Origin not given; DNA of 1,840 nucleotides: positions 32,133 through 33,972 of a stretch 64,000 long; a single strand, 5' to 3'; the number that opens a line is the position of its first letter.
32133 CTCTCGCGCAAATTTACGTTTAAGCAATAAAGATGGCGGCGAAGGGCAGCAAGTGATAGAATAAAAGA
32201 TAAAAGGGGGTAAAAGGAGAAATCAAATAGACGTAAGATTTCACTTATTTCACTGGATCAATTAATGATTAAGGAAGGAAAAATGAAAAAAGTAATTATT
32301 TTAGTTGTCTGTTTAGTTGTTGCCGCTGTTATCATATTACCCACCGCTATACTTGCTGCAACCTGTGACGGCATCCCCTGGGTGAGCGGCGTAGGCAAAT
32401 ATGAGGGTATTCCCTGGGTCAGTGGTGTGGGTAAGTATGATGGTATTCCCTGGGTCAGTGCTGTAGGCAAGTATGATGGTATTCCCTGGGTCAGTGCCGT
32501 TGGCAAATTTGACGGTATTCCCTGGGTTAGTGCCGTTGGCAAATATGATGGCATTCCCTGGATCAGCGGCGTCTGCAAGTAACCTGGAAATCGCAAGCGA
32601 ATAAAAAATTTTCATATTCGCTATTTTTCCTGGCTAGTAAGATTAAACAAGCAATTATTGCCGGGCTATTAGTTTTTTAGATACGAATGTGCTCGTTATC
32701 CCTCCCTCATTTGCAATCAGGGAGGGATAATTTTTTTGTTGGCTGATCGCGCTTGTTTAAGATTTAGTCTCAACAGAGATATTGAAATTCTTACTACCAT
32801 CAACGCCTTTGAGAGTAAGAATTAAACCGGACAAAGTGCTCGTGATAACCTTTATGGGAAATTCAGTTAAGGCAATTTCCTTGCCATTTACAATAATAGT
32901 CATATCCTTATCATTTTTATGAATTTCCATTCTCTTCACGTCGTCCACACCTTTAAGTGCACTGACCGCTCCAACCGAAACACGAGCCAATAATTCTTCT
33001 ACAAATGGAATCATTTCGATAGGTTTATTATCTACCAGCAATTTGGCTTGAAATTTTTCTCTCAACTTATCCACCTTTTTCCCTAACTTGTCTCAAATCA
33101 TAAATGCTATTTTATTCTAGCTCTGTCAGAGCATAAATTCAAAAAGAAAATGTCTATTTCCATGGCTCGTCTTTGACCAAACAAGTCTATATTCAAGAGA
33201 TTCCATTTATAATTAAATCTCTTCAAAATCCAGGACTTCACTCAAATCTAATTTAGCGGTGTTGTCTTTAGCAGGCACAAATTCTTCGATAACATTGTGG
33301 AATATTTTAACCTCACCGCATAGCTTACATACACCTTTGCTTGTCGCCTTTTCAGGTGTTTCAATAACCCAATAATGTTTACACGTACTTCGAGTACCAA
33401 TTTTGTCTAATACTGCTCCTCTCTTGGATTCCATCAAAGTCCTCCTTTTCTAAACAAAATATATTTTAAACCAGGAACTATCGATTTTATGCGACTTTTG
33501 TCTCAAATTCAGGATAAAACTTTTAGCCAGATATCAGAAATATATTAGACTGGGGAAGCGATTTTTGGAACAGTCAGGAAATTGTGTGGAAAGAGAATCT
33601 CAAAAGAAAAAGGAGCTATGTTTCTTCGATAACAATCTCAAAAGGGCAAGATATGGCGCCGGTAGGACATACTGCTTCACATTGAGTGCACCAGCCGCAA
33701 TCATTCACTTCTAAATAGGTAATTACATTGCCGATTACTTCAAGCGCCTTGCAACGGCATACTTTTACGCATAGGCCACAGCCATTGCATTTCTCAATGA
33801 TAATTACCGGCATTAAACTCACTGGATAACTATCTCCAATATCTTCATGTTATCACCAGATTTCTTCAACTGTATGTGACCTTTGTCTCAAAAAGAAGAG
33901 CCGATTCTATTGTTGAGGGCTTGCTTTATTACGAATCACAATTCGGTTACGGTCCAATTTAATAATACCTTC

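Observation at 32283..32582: Small secreted protein made entirely of six tandem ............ repeats under protein-level purifying selection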

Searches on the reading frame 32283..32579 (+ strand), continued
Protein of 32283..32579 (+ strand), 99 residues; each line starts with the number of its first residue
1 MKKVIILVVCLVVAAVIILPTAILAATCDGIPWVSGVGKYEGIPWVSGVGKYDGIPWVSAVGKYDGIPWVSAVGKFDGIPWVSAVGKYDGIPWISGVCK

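Call 91: search_solved_structures(query=L016:4044-5081:-, max_evalue=10)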
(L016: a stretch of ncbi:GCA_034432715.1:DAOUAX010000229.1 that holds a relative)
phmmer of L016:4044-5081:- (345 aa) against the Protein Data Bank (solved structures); distinct sequences matched with E-value up to 10: 2.
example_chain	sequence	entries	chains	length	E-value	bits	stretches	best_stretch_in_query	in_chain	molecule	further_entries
6xpn_B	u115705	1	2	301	1.6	11.2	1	291-333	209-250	Periplasmic solute binding protein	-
2hjh_A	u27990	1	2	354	2.1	10.8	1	305-339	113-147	NAD-dependent histone deacetylase SIR2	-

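Call 95: search_protein_families(library=pfam, proteins=[L004:5186-6331:-, L004:6328-6996:-, L004:3500-4354:-, L004:2430-3449:-], max_evalue=0.001)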
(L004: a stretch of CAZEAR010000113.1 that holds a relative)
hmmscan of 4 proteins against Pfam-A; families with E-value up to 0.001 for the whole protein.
L004:5186-6331:- (381 aa): 9 families
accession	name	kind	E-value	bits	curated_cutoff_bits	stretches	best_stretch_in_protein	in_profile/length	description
PF03599.22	CdhD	-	1e-15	57.8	24.8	1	20-141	265-386/387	CO dehydrogenase/acetyl-CoA synthase delta subunit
PF00037.32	Fer4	-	2.3e-07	30.8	21.1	1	335-350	8-23/24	4Fe-4S binding domain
PF12838.12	Fer4_7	-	5.1e-07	30.5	27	1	302-349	1-52/52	4Fe-4S dicluster domain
PF12797.12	Fer4_2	-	7.7e-07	29.1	24.5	0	333-347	8-22/22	4Fe-4S binding domain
PF13484.11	Fer4_16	-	7.3e-06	27.1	30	0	335-353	2-20/66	4Fe-4S double cluster binding domain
PF12837.12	Fer4_6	-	2.1e-05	24.7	25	0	335-350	9-24/24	4Fe-4S binding domain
PF13237.11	Fer4_10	-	0.00013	22.3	25.5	1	298-346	4-53/53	4Fe-4S dicluster domain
PF13534.11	Fer4_17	-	0.0004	21.3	22.2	0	334-357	1-23/61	4Fe-4S dicluster domain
PF13187.11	Fer4_9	-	0.00052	20.4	27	1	302-349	1-51/52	4Fe-4S dicluster domain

L004:6328-6996:- (222 aa): 22 families
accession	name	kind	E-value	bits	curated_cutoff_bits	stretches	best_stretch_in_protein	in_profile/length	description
PF13649.12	Methyltransf_25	-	5.5e-23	81.9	27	1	45-142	1-97/97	Methyltransferase domain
PF13847.12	Methyltransf_31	-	2.5e-21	76.3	27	1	39-150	1-113/145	Methyltransferase domain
PF08241.18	Methyltransf_11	-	1.9e-20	73.8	21.2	1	46-146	1-95/95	Methyltransferase domain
PF08242.18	Methyltransf_12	-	1.2e-18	68.1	30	1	46-144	1-98/98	Methyltransferase domain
PF13489.12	Methyltransf_23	-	1.3e-15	58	27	1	27-152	8-122/164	Methyltransferase domain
PF01209.24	Ubie_methyltran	-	1.9e-15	57.3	20.1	1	7-152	11-157/233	ubiE/COQ5 methyltransferase family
PF02353.26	CMAS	-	6.2e-10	39.3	27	1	38-146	59-164/273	Mycolic acid cyclopropane synthetase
PF06325.19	PrmA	-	5.9e-09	36.3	22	1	37-144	157-256/296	Ribosomal protein L11 methyltransferase (PrmA)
PF05175.20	MTS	-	1.1e-08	35.3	23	1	42-149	32-141/170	Methyltransferase small domain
PF01170.24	UPF0020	-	3.7e-07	30.5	22.3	1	39-118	26-130/197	RMKL-like, methyltransferase domain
PF09445.16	Methyltransf_15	-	6e-06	26.4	22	1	44-119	3-76/165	RNA cap guanine-N2 methyltransferase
PF05401.17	NodS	-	7.7e-06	26.3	24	1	41-145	43-143/201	Nodulation protein S (NodS)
PF03602.21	Cons_hypoth95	-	1e-05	25.8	24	1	42-151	42-155/182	Conserved hypothetical protein 95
PF00891.24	Methyltransf_2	-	1e-05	25.5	22.3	1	44-194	65-209/210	O-methyltransferase domain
PF12847.13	Methyltransf_18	-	1.3e-05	25.7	27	1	34-108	7-84/151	Methyltransferase domain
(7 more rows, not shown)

L004:3500-4354:- (284 aa): 1 family
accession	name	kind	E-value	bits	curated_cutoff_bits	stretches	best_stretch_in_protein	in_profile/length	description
PF04773.18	FecR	-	5.8e-05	23.9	24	1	121-203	2-78/97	FecR protein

L004:2430-3449:- (339 aa): 7 families
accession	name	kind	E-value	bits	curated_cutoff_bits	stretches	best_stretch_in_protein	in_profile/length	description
PF00990.26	GGDEF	-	2.9e-51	173.9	23.8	1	175-332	1-161/161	Diguanylate cyclase, GGDEF domain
PF00989.32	PAS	-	8.9e-12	45.5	22.6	1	44-161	3-113/113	PAS fold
PF08448.16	PAS_4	-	3.1e-11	43.9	23.1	1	49-166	2-110/110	PAS fold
PF13426.13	PAS_9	-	8e-10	39.4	27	1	52-163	1-103/103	PAS domain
PF08447.18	PAS_3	-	1.4e-07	32.1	25.6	1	65-157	2-88/89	PAS fold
PF13188.13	PAS_8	-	1.1e-06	28.8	21.8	1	45-84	4-44/65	PAS domain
PF22335.1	Cas10-Cmr2_palm2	-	0.00096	19.7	27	0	253-332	57-131/133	Cas10/Cmr2, second palm domain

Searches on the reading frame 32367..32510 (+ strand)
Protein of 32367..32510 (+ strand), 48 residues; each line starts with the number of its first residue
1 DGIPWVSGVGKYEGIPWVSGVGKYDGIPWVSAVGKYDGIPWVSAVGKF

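Call 85: find_homologous_proteins(query=A6, max_evalue=0.001)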
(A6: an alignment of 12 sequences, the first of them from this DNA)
Query A6 (12 sequences) (48 aa, profile of the alignment): 10 proteins with E <= 0.001 among 1547 candidates.
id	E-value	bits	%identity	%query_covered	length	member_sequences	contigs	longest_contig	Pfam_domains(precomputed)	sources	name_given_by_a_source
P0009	1.8e-19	87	51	94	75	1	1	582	-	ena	-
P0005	3.5e-19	86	66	98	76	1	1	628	-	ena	-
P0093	1.0e-17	81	64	98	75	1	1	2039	-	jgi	-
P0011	1.9e-16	77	53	98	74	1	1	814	-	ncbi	-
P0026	8.5e-15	72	55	79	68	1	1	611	-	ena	-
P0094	3.0e-14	70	45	98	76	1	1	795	-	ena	-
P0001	5.8e-13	66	81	77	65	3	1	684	-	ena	-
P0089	3.7e-6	44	58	54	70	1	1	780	-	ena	-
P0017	2.0e-5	42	73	54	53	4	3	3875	-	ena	-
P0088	4.7e-4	38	65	48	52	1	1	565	-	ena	-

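Call 87: find_encoding_contigs(protein=P0093, flank=3000, max_places=2)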
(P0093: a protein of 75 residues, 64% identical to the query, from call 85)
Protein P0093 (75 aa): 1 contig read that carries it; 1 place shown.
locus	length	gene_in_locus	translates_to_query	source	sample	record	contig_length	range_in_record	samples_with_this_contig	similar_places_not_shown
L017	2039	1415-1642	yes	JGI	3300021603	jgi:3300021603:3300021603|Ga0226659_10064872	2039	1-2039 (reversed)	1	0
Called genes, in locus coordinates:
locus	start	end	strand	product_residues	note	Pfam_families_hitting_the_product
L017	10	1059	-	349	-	-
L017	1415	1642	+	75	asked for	-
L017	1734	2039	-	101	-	?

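Call 89: search_protein_families(library=pfam, proteins=[L017:10-1059:-], max_evalue=5)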
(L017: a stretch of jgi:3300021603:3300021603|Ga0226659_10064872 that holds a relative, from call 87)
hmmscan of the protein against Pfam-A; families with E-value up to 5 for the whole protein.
L017:10-1059:- (349 aa): 0 families

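Call 90: search_protein_families(library=ncbifam, proteins=[L017:10-1059:-], max_evalue=5)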
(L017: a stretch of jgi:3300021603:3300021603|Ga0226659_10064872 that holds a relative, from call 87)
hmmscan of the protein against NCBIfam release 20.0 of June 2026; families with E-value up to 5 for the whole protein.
L017:10-1059:- (349 aa): 0 families

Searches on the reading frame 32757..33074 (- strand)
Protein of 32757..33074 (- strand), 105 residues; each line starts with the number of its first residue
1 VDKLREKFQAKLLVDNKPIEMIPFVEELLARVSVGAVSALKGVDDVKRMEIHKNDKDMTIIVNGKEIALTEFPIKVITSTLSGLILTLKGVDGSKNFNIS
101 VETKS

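Call 68: search_protein_families(library=phrogs, proteins=[window:32757-33074:-], max_evalue=0.01)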
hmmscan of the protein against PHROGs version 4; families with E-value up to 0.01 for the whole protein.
window:32757-33074:- (105 aa): 0 families

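Call 89: search_protein_families(library=pfam, proteins=[window:32757-33074:-], max_evalue=5)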
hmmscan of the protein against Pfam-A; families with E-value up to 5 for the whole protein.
window:32757-33074:- (105 aa): 1 family
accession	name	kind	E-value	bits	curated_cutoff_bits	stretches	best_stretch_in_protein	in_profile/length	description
PF22820.2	TcaA_3rd_4th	-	0.0039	17.5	27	1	46-70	2-26/73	TcaA protein 3rd/4th domain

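Call 90: search_protein_families(library=ncbifam, proteins=[window:32757-33074:-], max_evalue=5)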
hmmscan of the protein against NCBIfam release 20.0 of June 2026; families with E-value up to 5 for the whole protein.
window:32757-33074:- (105 aa): 4 families
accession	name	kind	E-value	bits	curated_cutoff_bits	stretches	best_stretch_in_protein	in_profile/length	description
NF011062.0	PRK14494.1-1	equivalog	9.6e-13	48.2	323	2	57-104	181-228/231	putative molybdopterin-guanine dinucleotide biosynthesis protein MobB/FeS domain-containing protein protein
NF011065.0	PRK14494.1-4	equivalog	1.1e-06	28.2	287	2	52-93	194-235/244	putative molybdopterin-guanine dinucleotide biosynthesis protein MobB/FeS domain-containing protein protein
NF011063.0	PRK14494.1-2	equivalog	0.00016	21.5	258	1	10-42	179-211/227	putative molybdopterin-guanine dinucleotide biosynthesis protein MobB/FeS domain-containing protein protein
NF011064.0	PRK14494.1-3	equivalog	0.00029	20.3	418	1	7-54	195-242/244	putative molybdopterin-guanine dinucleotide biosynthesis protein MobB/FeS domain-containing protein protein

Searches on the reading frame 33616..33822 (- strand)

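Call 95: search_protein_families(library=pfam, proteins=[window:33616-33822:-], max_evalue=0.001)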
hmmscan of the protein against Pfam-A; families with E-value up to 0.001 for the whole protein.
window:33616-33822:- (68 aa): 7 families
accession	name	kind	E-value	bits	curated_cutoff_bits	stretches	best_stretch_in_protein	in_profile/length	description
PF00037.32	Fer4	-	1.3e-07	31.6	21.1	1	5-27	1-23/24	4Fe-4S binding domain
PF12837.12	Fer4_6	-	1.1e-06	28.7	25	1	5-26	2-23/24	4Fe-4S binding domain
PF12797.12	Fer4_2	-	1.7e-06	28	24.5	1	5-22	3-20/22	4Fe-4S binding domain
PF12838.12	Fer4_7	-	4.5e-06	27.5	27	1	11-56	1-52/52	4Fe-4S dicluster domain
PF13484.11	Fer4_16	-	2.2e-05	25.6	30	1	42-62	2-21/66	4Fe-4S double cluster binding domain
PF14697.11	Fer4_21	-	4.1e-05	24.1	35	1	9-57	5-57/59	4Fe-4S dicluster domain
PF13187.11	Fer4_9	-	0.00012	22.5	27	1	11-57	1-52/52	4Fe-4S dicluster domain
